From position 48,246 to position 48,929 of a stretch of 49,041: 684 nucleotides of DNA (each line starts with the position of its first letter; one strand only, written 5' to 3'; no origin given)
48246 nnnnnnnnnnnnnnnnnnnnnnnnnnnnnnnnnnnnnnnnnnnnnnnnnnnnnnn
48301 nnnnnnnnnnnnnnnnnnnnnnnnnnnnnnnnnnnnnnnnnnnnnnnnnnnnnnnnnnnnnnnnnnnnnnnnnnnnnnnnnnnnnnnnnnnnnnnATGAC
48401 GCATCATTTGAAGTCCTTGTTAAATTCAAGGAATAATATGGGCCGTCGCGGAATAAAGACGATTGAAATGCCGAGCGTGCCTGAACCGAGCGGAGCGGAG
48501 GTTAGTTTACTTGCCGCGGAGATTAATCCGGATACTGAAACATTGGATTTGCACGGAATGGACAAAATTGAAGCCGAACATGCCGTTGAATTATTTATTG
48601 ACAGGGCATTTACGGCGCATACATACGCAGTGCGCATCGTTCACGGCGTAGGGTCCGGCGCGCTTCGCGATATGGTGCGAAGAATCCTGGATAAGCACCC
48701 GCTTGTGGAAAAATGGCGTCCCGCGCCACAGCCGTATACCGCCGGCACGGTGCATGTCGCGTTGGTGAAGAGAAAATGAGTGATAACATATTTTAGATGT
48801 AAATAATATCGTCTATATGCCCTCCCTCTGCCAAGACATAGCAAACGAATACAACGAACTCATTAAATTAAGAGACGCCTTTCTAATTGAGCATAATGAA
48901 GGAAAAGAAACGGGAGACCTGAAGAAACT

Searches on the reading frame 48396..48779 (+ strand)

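Call 74: search_protein_families(library=pfam, proteins=[window:48396-48779:+], max_evalue=0.001)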
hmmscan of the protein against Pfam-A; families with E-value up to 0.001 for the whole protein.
window:48396-48779:+ (127 aa): 1 family
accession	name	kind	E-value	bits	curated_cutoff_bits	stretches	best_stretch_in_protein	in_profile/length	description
PF01713.27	Smr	-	2.3e-18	66.6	25.7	1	50-119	1-72/77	Smr domain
